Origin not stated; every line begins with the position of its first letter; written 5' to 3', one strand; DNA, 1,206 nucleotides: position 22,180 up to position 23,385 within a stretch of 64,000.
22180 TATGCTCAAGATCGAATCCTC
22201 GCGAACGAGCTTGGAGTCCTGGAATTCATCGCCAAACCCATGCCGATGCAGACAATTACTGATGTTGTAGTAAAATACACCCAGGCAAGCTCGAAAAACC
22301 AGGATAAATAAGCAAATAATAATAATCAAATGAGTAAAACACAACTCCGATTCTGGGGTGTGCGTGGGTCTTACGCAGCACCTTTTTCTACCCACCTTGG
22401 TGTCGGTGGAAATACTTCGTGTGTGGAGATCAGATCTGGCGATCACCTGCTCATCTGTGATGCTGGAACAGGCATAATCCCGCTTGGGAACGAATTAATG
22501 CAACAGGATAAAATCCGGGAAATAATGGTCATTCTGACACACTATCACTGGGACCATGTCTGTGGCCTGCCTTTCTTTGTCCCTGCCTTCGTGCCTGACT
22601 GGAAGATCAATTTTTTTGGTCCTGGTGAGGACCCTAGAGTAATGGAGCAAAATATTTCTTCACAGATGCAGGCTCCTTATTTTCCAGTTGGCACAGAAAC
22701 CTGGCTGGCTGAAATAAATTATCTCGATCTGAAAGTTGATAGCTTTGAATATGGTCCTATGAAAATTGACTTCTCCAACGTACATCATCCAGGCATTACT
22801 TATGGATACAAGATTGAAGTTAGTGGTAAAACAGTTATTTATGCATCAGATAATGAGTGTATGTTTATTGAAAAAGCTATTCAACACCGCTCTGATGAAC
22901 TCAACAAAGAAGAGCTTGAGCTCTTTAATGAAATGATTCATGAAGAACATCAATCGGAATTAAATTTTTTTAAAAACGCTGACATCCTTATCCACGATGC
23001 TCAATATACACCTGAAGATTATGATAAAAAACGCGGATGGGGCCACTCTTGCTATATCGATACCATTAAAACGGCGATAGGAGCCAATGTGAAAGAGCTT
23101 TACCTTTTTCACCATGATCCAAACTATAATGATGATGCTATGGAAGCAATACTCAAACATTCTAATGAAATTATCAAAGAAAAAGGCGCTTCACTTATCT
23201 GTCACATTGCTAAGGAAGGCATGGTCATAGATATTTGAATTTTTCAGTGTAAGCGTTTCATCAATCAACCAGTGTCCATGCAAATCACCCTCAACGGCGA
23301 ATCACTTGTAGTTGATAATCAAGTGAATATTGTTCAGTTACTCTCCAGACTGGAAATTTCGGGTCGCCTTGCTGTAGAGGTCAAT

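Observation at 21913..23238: Pseudo-receiver domain (Asp to Asn at the phospho-acceptor) coupled to an MBL-fold hydrolase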

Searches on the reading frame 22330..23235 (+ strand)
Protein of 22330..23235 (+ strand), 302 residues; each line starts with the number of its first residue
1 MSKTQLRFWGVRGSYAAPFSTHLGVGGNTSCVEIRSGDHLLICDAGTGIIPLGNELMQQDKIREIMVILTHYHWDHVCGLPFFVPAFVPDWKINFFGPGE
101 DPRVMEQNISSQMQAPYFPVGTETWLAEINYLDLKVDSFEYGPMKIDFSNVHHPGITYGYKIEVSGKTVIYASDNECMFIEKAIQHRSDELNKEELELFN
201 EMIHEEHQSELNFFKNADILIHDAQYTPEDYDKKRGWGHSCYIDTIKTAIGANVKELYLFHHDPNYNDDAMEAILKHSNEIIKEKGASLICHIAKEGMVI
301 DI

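Call 4: search_protein_families(library=pfam, proteins=[window:22330-23235:+], max_evalue=0.1)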
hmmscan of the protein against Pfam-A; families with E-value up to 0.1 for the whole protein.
window:22330-23235:+ (302 aa): 2 families
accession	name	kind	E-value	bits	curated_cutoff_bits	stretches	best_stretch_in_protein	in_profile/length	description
PF12706.13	Lactamase_B_2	-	4.8e-11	43.1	27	1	43-176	5-144/200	Beta-lactamase superfamily domain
PF00753.33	Lactamase_B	-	6.3e-08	33.2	22.7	1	26-91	3-71/196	Metallo-beta-lactamase superfamily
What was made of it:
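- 22330..23238 (+): MBL-fold binuclear metallo-phosphodiesterase gene, 302 aa, uncharacterised family. Pfam (call 4).
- On MBL-fold metallo-hydrolase superfamily: Pfam Lactamase_B_2 and Lactamase_B are above cut-off (call 4).
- Checked: It matches Lactamase_B_2 at 4.8e-11 and Lactamase_B at 6.3e-8 (call 4).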

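Call 5: search_protein_families(library=ncbifam, proteins=[window:22330-23235:+], max_evalue=0.1)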
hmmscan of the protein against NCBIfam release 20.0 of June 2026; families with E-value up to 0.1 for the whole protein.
window:22330-23235:+ (302 aa): 14 families
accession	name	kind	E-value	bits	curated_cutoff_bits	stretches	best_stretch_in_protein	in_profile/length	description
TIGR02651.1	RNase_Z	equivalog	1.8e-20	73.2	292.95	2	208-284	214-290/302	ribonuclease Z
NF000801.0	PRK00055.1-3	equivalog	2.7e-18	66.1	252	2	211-284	220-291/307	ribonuclease Z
NF002558.0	PRK02126.1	subfamily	8.8e-10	38.1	315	2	206-283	257-333/345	ribonuclease Z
NF041851.1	cyc_nuc_deg_phdiest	equivalog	2.9e-09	36.7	400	1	37-176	28-165/253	cyclic nucleotide-degrading phosphodiesterase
NF000800.0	PRK00055.1-1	equivalog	2.2e-07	30.2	398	1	209-283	218-292/305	ribonuclease Z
TIGR03307.1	PhnP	equivalog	1.7e-06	27.6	272.25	1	31-80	39-83/249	phosphonate metabolism protein PhnP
NF003287.0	PRK04286.1-1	equivalog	3.1e-05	23.4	286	1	54-186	57-188/308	hypothetical protein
NF041257.1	GntH_guanitoxin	equivalog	0.0002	20.4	333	1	30-109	34-118/374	guanitoxin biosynthesis MBL fold metallo-hydrolase GntH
TIGR02649.1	true_RNase_BN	exception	0.00053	19.1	563.7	0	209-281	217-289/304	ribonuclease BN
NF000805.0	PRK00055.2-3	equivalog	0.0023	17.2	416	0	214-270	219-275/307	ribonuclease Z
TIGR03413.1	GSH_gloB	equivalog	0.0071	15.7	200.8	1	55-104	35-79/248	hydroxyacylglutathione hydrolase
NF047979.1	lactonase_AidB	equivalog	0.027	13.8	360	1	34-97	56-134/271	AidB family quorum-quenching N-acyl homoserine lactonase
NF012229.1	bla_class_B_core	domain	0.028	14.6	100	1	52-82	41-70/139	metallo-beta-lactamase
NF007597.0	PRK10241.1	equivalog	0.065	12.5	421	0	41-100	25-79/251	hydroxyacylglutathione hydrolase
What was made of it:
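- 22330..23238 (+): NCBIfam hits are all far below cut-off (call 5).
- On Atypical class-II cNMP phosphodiesterases (Rv1339 / YhfI / CpdA-Cg): NF041851 scores 36.7 bits against a cut-off of 400 (call 5).
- Closest known: MBL-fold cNMP phosphodiesterases: 'atypical class-II' group. Different: The NCBIfam model for cyclic-nucleotide-degrading phosphodiesterase scores 36.7 bits against a cut-off of 400 (call 5).
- The best NCBIfam hit is RNase Z: TIGR02651, 1.8e-20, 73 bits (call 5).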

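Call 6: search_solved_structures(query=window:22330-23235:+, max_evalue=1, show_alignments=2)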
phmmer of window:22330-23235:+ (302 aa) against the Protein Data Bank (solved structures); distinct sequences matched with E-value up to 1: 13.
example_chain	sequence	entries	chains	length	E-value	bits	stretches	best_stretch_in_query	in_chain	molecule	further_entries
6kns_A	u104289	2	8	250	2.2e-06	30.3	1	29-176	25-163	Putative metal-dependent hydrolase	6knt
1zkp_A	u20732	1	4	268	5.8e-05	25.6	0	39-80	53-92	hypothetical protein BA1088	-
1y44_A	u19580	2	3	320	6.2e-05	25.5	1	214-281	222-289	Ribonuclease Z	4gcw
2fk6_A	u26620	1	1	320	0.0015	21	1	214-281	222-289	RIBONUCLEASE Z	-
2cbn_A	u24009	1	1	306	0.018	17.4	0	210-281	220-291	RIBONUCLEASE Z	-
3zwf_A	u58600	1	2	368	0.021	17.2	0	30-83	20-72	ZINC PHOSPHODIESTERASE ELAC PROTEIN 1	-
8gyg_A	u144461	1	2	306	0.086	15.2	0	37-85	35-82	Arysulfatase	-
1ww1_A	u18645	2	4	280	0.16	14.3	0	214-280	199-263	tRNase Z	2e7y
7fct_A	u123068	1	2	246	0.18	14.1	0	19-81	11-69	Metal beta-lactamase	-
3g1p_A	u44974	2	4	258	0.64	12.3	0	67-100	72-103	Protein phnP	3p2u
7dck_A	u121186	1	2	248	0.75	12.1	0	41-83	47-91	Lactamase_B domain-containing protein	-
6emw_D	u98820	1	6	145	0.94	11.8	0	244-285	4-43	ATP-dependent Clp protease ATP-binding subunit ClpC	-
3bk1_A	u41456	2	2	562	0.96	11.7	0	62-87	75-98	Metal dependent hydrolase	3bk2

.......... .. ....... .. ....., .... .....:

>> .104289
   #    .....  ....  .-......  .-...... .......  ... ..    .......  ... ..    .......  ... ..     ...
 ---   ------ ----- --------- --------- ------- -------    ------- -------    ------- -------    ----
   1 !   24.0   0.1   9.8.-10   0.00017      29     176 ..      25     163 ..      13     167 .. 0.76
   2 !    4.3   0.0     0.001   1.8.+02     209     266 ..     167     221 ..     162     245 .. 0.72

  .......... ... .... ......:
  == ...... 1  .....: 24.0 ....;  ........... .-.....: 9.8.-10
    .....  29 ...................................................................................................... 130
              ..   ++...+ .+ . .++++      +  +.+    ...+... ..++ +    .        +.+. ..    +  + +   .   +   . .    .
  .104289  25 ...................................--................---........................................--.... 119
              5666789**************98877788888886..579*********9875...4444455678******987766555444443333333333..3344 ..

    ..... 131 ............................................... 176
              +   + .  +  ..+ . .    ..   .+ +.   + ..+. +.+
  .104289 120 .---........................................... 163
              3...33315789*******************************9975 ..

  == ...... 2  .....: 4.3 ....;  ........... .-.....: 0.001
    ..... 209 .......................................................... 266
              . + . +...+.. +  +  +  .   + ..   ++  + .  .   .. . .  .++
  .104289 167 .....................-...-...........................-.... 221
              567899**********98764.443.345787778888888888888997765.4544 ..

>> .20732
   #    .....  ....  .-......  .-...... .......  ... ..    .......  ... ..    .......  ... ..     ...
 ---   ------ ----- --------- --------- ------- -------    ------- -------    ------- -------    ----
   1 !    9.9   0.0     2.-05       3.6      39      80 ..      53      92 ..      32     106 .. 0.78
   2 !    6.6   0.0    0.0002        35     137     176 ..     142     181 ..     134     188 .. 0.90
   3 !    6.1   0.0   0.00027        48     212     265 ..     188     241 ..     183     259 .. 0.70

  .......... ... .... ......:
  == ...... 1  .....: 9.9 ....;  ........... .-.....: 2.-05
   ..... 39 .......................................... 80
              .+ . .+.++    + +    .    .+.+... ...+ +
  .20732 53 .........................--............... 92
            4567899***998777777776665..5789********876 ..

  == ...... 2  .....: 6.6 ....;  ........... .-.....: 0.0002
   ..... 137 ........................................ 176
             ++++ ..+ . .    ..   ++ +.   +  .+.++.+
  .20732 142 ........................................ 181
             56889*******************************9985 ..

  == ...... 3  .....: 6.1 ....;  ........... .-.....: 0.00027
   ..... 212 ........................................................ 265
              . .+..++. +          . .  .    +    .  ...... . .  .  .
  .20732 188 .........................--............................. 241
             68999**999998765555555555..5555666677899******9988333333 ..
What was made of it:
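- HEAT-like (HDAQ) and HST-like (GHS) motifs align to RNase Z residues 222-289 (call 6).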

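Call 8: find_homologous_proteins(query=window:22330-23235:+, max_evalue=0.00001)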
Query window:22330-23235:+ (302 aa): 7994 proteins with E <= 0.00001 among 8000 candidates; the best 120 are listed.
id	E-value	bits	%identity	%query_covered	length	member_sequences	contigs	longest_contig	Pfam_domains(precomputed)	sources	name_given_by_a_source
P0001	1.5e-204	696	97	100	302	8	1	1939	PF12706.14,PF00753.34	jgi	-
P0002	1.6e-197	673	93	100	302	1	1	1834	PF12706.14,PF00753.34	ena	-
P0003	2.7e-190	649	90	100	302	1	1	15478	PF12706.14,PF23023.2,PF00753.34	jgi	-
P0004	8.2e-190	648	89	100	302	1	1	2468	PF12706.14,PF23023.2,PF00753.34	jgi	-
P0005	2.4e-189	646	88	100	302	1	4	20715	PF12706.14,PF23023.2,PF00753.34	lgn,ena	-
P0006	1.4e-187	640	88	100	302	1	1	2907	PF12706.14,PF23023.2,PF00753.34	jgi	-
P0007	1.2e-186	637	87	100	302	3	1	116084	PF12706.14,PF00753.34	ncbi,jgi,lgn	ncbi:MAG: phosphoribosyl 1,2-cyclic phosphodiesterase [Gammaproteobacteria bacterium]|jgi:phosphorib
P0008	3.0e-186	636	87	100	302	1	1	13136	PF12706.14,PF23023.2,PF00753.34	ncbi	-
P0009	7.6e-186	635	86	100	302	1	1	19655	PF12706.14,PF23023.2,PF00753.34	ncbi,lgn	-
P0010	9.0e-186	634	85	100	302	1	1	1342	PF12706.14,PF23023.2,PF00753.34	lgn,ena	-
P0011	1.1e-185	634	86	100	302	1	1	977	PF12706.14,PF23023.2,PF00753.34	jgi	jgi:phosphoribosyl 1,2-cyclic phosphodiesterase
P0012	4.2e-185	632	85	100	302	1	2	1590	PF12706.14,PF23023.2,PF00753.34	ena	-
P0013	1.0e-184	631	86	100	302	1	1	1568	PF12706.14,PF23023.2,PF00753.34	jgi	jgi:phosphoribosyl 1,2-cyclic phosphodiesterase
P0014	1.1e-184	631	85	100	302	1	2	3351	PF12706.14,PF23023.2,PF00753.34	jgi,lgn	jgi:phosphoribosyl 1,2-cyclic phosphodiesterase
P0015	1.2e-184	631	86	100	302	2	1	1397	PF12706.14,PF23023.2,PF00753.34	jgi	-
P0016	1.7e-184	630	86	100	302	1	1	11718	PF12706.14,PF23023.2,PF00753.34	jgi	jgi:phosphoribosyl 1,2-cyclic phosphodiesterase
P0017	4.4e-184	629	85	100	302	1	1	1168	PF12706.14,PF23023.2,PF00753.34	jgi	-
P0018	4.6e-184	629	86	100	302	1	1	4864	PF12706.14,PF23023.2,PF00753.34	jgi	-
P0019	7.3e-184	628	85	100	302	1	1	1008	PF12706.14,PF23023.2,PF00753.34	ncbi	-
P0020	7.8e-184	628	86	100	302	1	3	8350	PF12706.14,PF00753.34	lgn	-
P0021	1.5e-183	627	85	100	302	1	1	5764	PF12706.14,PF23023.2,PF00753.34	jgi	-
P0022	5.7e-183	625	85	100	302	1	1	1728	PF12706.14,PF23023.2,PF00753.34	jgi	-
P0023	7.7e-183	625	85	100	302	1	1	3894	PF12706.14,PF23023.2,PF00753.34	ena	-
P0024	9.2e-183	625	85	100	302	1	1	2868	PF12706.14,PF23023.2,PF00753.34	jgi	-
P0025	1.2e-182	624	84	100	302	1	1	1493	PF12706.14,PF23023.2,PF00753.34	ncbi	-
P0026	1.3e-182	624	85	100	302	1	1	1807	PF12706.14,PF23023.2,PF00753.34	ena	-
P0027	1.3e-182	624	85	100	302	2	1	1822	PF12706.14,PF00753.34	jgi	-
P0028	1.4e-182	624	83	100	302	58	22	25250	PF12706.14,PF23023.2,PF00753.34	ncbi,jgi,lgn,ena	-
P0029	2.4e-182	623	84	100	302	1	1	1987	PF12706.14,PF23023.2,PF00753.34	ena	-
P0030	2.9e-182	623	85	100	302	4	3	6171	PF12706.14,PF23023.2,PF00753.34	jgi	-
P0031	3.5e-182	623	84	100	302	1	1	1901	PF12706.14,PF23023.2,PF00753.34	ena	-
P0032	6.0e-182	622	85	100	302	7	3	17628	PF12706.14,PF23023.2,PF00753.34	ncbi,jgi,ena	-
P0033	8.0e-182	621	84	100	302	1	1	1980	PF12706.14,PF23023.2,PF00753.34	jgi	-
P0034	8.1e-182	621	84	100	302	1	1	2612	PF12706.14,PF23023.2,PF00753.34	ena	-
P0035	8.7e-182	621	85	100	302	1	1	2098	PF12706.14,PF23023.2,PF00753.34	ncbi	-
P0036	1.1e-181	621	84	100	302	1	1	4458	PF12706.14,PF23023.2,PF00753.34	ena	-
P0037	1.3e-181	621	84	100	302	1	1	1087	PF12706.14,PF23023.2,PF00753.34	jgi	-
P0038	1.3e-181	621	84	100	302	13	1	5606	PF12706.14,PF23023.2,PF00753.34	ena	-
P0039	2.1e-181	620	84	100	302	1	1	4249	PF12706.14,PF23023.2,PF00753.34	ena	-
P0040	2.5e-181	620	84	100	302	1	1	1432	PF12706.14,PF23023.2,PF00753.34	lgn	-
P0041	9.3e-181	618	84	100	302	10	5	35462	PF12706.14,PF23023.2,PF00753.34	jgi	jgi:phosphoribosyl 1,2-cyclic phosphodiesterase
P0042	1.3e-180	617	84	100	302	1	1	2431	PF12706.14,PF23023.2,PF00753.34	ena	-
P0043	1.3e-180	617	84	100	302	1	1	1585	PF12706.14,PF23023.2,PF00753.34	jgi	-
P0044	1.3e-180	617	83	100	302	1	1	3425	PF12706.14,PF23023.2,PF00753.34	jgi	-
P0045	1.5e-180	617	84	100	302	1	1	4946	PF12706.14,PF23023.2,PF00753.34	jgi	-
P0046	3.0e-180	616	83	100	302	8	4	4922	PF12706.14,PF23023.2,PF00753.34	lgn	-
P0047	5.8e-180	615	84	100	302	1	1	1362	PF12706.14,PF23023.2,PF00753.34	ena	-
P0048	2.6e-179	613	83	100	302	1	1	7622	PF12706.14,PF23023.2,PF00753.34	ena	-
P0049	3.9e-179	613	83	100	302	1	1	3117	PF12706.14,PF23023.2,PF00753.34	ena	-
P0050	9.0e-179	611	81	100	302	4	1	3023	PF12706.14,PF23023.2,PF00753.34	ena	-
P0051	1.1e-178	611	82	100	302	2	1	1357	PF12706.14,PF23023.2,PF00753.34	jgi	-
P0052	1.2e-178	611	81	100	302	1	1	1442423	PF12706.14,PF00753.34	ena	-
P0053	1.3e-177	608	81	100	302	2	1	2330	PF12706.14,PF23023.2,PF00753.34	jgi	jgi:phosphoribosyl 1,2-cyclic phosphodiesterase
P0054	2.1e-176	604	81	100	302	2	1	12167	PF12706.14,PF00753.34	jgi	-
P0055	6.2e-176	602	81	100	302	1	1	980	PF12706.14,PF23023.2,PF00753.34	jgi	-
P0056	1.7e-175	601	81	100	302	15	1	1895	PF12706.14,PF23023.2,PF00753.34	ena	-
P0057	6.1e-175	599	83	100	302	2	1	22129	PF12706.14,PF23023.2,PF00753.34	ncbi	-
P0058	1.1e-174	598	79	100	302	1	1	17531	PF12706.14,PF23023.2,PF00753.34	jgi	-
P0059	1.6e-174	597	80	100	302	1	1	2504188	PF12706.14,PF23023.2,PF00753.34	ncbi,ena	-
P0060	4.5e-174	596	81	100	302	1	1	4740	PF12706.14,PF23023.2,PF00753.34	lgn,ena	-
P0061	4.6e-174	596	82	100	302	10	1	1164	PF12706.14,PF23023.2,PF00753.34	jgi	jgi:phosphoribosyl 1,2-cyclic phosphodiesterase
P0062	1.3e-173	595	79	100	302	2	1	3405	PF12706.14,PF23023.2,PF00753.34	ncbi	-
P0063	1.6e-173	594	79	100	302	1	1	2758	PF12706.14,PF23023.2,PF00753.34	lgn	-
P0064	2.5e-173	594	80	100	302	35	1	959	PF12706.14,PF23023.2,PF00753.34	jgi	-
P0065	3.3e-173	593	79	100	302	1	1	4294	PF12706.14,PF23023.2,PF00753.34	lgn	-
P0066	2.8e-172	590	79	100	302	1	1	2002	PF12706.14,PF23023.2,PF00753.34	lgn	-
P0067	3.8e-171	586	79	100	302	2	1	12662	PF12706.14,PF00753.34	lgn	-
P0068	1.1e-169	582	79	100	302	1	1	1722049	PF12706.14,PF23023.2,PF00753.34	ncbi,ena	-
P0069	4.7e-163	560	80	94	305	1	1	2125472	PF12706.14,PF23023.2,PF00753.34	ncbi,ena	-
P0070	4.8e-163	560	78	97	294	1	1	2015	PF12706.14,PF23023.2,PF00753.34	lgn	-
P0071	3.6e-162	557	86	90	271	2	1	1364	PF12706.14,PF23023.2,PF00753.34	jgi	jgi:phosphoribosyl 1,2-cyclic phosphodiesterase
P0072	9.9e-162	555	75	100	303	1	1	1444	PF12706.14,PF23023.2,PF00753.34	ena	-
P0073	6.9e-158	543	73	100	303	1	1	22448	PF12706.14,PF23023.2,PF00753.34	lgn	-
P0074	1.1e-154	532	71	100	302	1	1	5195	PF12706.14,PF00753.34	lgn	-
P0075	1.2e-154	532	75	100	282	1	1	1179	PF12706.14,PF00753.34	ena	-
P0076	1.6e-153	528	71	100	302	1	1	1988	PF12706.14,PF00753.34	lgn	-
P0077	2.7e-153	528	71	100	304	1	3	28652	PF12706.14,PF23023.2,PF00753.34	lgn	-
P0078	2.9e-153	528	70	100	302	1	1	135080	PF12706.14,PF00753.34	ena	-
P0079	1.0e-152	526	70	100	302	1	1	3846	PF12706.14,PF00753.34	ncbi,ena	-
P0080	1.3e-152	526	69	100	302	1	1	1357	PF12706.14,PF00753.34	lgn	-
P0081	1.4e-152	525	70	100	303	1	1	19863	PF12706.14,PF00753.34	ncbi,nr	ncbi:MAG TPA: MBL fold metallo-hydrolase [Gammaproteobacteria bacterium]|nr:MBL fold metallo-hydrola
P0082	1.8e-152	525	70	100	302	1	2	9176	PF12706.14,PF00753.34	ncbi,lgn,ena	-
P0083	4.5e-152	524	69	100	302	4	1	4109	PF12706.14,PF00753.34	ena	-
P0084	7.0e-152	523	71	100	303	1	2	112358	PF12706.14,PF00753.34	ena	-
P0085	7.2e-152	523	70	100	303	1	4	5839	PF12706.14,PF00753.34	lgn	-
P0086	1.5e-151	522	69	100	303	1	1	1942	PF12706.14,PF00753.34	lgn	-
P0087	1.5e-151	522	70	100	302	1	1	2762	PF12706.14,PF00753.34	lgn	-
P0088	2.8e-151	521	70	100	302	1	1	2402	PF12706.14,PF00753.34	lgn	-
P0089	9.2e-151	519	69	100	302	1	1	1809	PF12706.14,PF23023.2,PF00753.34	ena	-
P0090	1.0e-150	519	68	100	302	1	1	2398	PF12706.14,PF23023.2,PF00753.34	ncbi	-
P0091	1.4e-150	519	69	100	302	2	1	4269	PF12706.14,PF00753.34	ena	-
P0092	2.1e-150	518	68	100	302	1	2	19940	PF12706.14,PF23023.2,PF00753.34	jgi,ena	-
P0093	2.8e-150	518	70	100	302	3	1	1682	PF12706.14,PF00753.34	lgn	-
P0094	3.6e-150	517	68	100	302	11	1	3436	PF12706.14,PF23023.2,PF00753.34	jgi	-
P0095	1.8e-149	515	72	100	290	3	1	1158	PF12706.14,PF23023.2,PF00753.34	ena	-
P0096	2.0e-149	515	69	100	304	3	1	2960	PF12706.14,PF23023.2,PF00753.34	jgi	-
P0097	3.1e-149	514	69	100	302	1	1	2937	PF12706.14,PF23023.2,PF00753.34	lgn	-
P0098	3.2e-149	514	68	100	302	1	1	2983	PF12706.14,PF23023.2,PF00753.34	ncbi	ncbi:MAG: MBL fold metallo-hydrolase [Gammaproteobacteria bacterium]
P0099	5.7e-149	514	67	100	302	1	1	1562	PF12706.14,PF23023.2,PF00753.34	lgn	-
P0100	7.8e-149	513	67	100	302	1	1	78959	PF12706.14,PF00753.34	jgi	jgi:phosphoribosyl 1,2-cyclic phosphodiesterase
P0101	1.8e-148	512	69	100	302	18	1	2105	PF12706.14,PF23023.2,PF00753.34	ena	-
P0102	2.9e-148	511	68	100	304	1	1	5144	PF12706.14,PF23023.2,PF00753.34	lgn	-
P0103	4.1e-148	511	68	100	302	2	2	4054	PF12706.14,PF23023.2,PF00753.34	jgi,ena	jgi:phosphoribosyl 1,2-cyclic phosphodiesterase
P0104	8.1e-148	510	68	100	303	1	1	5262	PF12706.14,PF23023.2,PF00753.34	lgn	-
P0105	1.5e-147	509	67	100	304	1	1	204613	PF12706.14,PF23023.2,PF00753.34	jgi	jgi:phosphoribosyl 1,2-cyclic phosphodiesterase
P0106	2.6e-147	508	68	100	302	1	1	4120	PF12706.14,PF00753.34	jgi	jgi:phosphoribosyl 1,2-cyclic phosphodiesterase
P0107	3.8e-147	508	67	100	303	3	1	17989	PF12706.14,PF00753.34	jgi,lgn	-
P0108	5.9e-147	507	66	100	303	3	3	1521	PF12706.14,PF00753.34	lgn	-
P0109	6.4e-147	507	67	100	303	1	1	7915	PF12706.14,PF23023.2,PF00753.34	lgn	-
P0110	6.5e-147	507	66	100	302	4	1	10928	PF12706.14,PF23023.2,PF00753.34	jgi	-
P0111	7.5e-147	507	68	100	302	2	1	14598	PF12706.14,PF23023.2,PF00753.34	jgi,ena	jgi:phosphoribosyl 1,2-cyclic phosphodiesterase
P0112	7.9e-147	506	67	100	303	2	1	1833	PF12706.14,PF00753.34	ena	-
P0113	1.4e-146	506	67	100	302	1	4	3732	PF12706.14,PF23023.2,PF00753.34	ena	-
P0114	1.4e-146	506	66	100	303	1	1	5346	PF12706.14,PF23023.2,PF00753.34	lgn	-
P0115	1.8e-146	505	66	100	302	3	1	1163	PF12706.14,PF23023.2,PF00753.34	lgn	-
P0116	2.0e-146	505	68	100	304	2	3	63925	PF12706.14,PF23023.2,PF00753.34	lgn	-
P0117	3.7e-146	504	68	100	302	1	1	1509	PF12706.14,PF23023.2,PF00753.34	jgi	jgi:phosphoribosyl 1,2-cyclic phosphodiesterase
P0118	4.7e-146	504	67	100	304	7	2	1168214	PF12706.14,PF23023.2,PF00753.34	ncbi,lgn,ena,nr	ncbi:MAG: MBL fold metallo-hydrolase [Gammaproteobacteria bacterium]|nr:MBL fold metallo-hydrolase [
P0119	9.5e-146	503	67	100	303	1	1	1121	PF12706.14,PF23023.2,PF00753.34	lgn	-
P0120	1.1e-145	503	68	100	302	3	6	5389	PF12706.14,PF23023.2,PF00753.34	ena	-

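Call 15: search_protein_families(library=pfam, proteins=[P0003, P0118, window:22330-23235:+], max_evalue=10)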
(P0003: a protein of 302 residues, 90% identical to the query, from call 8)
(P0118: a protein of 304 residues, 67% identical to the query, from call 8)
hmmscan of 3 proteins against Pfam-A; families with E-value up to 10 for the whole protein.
P0003 (302 aa): 4 families
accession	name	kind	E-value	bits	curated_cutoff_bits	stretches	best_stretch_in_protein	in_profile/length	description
PF12706.13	Lactamase_B_2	-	7.2e-11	42.5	27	2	43-176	5-144/200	Beta-lactamase superfamily domain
PF00753.33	Lactamase_B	-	8e-08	32.9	22.7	1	26-90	3-70/196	Metallo-beta-lactamase superfamily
PF24741.1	AlkZ-rel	-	0.036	13.9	26.5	1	212-290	143-216/221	AlkZ related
PF09114.16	MotA_activ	-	0.12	12.9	26.1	1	273-299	5-31/95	Transcription factor MotA, activation domain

P0118 (304 aa): 4 families
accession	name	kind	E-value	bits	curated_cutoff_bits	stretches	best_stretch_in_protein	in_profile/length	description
PF12706.13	Lactamase_B_2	-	7.4e-12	45.7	27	2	60-176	26-143/200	Beta-lactamase superfamily domain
PF00753.33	Lactamase_B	-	4.6e-09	36.9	22.7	1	26-88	3-68/196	Metallo-beta-lactamase superfamily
PF24741.1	AlkZ-rel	-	0.0023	17.9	26.5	1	201-287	131-212/221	AlkZ related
PF04055.27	Radical_SAM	-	0.095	13.3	29.5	1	206-277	91-164/166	Radical SAM superfamily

window:22330-23235:+ (302 aa): 5 families
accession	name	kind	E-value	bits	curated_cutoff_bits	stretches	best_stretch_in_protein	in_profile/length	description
PF12706.13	Lactamase_B_2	-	4.8e-11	43.1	27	2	43-176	5-144/200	Beta-lactamase superfamily domain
PF00753.33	Lactamase_B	-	6.3e-08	33.2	22.7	1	26-91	3-71/196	Metallo-beta-lactamase superfamily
PF21269.3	TreT_GT1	-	0.11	12.6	27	1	182-247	49-116/144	Trehalose synthase, N-terminal domain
PF09114.16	MotA_activ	-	0.12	12.9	26.1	1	273-299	5-31/95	Transcription factor MotA, activation domain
PF24741.1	AlkZ-rel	-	0.13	12.1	26.5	1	215-290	146-216/221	AlkZ related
